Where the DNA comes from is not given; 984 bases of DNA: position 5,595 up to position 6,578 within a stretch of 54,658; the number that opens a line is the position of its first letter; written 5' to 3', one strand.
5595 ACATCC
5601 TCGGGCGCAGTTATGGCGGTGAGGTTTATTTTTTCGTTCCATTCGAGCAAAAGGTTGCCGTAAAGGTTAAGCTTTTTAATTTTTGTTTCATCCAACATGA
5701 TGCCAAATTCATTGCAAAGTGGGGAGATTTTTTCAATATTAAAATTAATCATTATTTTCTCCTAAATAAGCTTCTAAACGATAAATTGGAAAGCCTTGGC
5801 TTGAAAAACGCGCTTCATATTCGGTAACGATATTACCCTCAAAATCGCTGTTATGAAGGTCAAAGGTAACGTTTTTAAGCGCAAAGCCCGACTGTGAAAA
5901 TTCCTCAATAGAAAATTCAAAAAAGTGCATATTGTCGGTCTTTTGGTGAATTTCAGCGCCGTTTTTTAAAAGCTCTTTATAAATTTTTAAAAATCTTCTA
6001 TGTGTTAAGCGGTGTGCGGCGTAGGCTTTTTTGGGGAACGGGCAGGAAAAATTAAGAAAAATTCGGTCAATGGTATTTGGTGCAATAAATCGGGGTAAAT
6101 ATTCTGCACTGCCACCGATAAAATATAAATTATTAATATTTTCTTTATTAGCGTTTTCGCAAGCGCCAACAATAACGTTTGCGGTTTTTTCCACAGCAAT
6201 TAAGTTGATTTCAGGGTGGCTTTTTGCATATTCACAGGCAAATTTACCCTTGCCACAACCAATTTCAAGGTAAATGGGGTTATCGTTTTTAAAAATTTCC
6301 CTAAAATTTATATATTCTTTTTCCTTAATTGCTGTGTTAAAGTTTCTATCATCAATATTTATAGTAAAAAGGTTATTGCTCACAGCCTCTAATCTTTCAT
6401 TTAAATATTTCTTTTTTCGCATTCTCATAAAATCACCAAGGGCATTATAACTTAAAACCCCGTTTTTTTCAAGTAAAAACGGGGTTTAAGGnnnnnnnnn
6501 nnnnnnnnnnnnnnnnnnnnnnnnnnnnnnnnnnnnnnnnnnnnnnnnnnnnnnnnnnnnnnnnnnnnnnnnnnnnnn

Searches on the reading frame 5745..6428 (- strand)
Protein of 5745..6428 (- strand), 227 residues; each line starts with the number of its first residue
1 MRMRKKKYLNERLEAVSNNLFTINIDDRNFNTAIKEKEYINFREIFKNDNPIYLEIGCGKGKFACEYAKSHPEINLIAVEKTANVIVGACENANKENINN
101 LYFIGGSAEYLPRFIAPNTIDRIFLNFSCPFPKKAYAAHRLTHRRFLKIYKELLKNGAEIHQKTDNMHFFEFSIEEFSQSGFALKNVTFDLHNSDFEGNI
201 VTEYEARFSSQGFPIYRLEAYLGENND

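Call 3: search_protein_families(library=pfam, proteins=[window:5745-6428:-], max_evalue=1)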
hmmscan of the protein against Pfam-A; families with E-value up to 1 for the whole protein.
window:5745-6428:- (227 aa): 12 families
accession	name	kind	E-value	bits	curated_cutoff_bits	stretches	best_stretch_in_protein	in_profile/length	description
PF02390.23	Methyltransf_4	-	6.4e-37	127.1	24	1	49-218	1-173/173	Putative methyltransferase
PF13847.12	Methyltransf_31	-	1.7e-10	41.2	27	1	49-138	3-85/145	Methyltransferase domain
PF13649.12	Methyltransf_25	-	1.9e-07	32.1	27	1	54-134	2-80/97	Methyltransferase domain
PF24675.1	NpmA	-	2.3e-06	27.5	60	1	41-115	15-93/214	16S rRNA (adenine(1408)-N(1))-methyltransferase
PF08241.18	Methyltransf_11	-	4.1e-05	24.6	21.2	1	54-130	1-71/95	Methyltransferase domain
PF05958.17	tRNA_U5-meth_tr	-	0.00011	21.8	23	1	5-112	155-262/357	tRNA (Uracil-5-)-methyltransferase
PF05175.20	MTS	-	0.00025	21.2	23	1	53-157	35-133/170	Methyltransferase small domain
PF08242.18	Methyltransf_12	-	0.0017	19.4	30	1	54-107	1-54/98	Methyltransferase domain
PF13489.12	Methyltransf_23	-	0.04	14.1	27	1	47-89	20-60/164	Methyltransferase domain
PF06080.18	DUF938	-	0.049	13.8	27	1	43-102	19-78/202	Protein of unknown function (DUF938)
PF01135.25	PCMT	-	0.075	13.2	20.3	1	53-107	77-132/210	Protein-L-isoaspartate(D-aspartate) O-methyltransferase (PCMT)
PF14178.11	YppF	-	0.082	13.3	24.7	1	131-161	27-57/59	YppF-like protein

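Call 52: find_related_loci(query=window:5745-6428:-, collection=metagenome_contigs, flank=7000)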
Query window:5745-6428:- (227 aa) in metagenome_contigs; peptide patterns used: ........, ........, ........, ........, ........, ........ (x = any residue, [..] = any of these).
575 stretches matched a pattern; 501 encode a relative of the query (tblastn E <= 1e-3); the best 80 are kept; 80 distinct loci.
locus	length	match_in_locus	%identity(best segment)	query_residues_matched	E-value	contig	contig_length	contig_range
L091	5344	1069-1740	74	1-224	1e-110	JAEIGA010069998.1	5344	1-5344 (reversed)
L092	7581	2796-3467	71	1-224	2e-107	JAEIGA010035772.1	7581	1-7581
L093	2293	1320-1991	72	1-224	3e-111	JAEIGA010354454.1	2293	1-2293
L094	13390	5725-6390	69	1-222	2e-102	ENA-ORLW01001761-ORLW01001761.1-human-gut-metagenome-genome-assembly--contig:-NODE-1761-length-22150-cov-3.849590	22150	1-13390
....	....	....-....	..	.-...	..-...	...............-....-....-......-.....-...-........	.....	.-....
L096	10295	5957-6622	69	1-222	3e-102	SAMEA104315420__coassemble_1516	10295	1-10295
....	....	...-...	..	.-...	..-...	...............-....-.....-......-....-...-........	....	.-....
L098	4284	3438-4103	69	1-222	1e-102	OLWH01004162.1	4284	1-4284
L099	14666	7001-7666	68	1-222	8e-101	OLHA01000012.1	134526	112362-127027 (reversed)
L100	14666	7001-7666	68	1-222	1e-100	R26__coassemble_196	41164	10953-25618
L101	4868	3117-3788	66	1-224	4e-100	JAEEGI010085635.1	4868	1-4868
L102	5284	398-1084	67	1-227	8e-100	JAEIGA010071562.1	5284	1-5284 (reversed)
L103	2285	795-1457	67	1-222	5e-104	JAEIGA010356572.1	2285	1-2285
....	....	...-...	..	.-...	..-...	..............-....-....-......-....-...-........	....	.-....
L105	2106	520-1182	69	1-222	3e-104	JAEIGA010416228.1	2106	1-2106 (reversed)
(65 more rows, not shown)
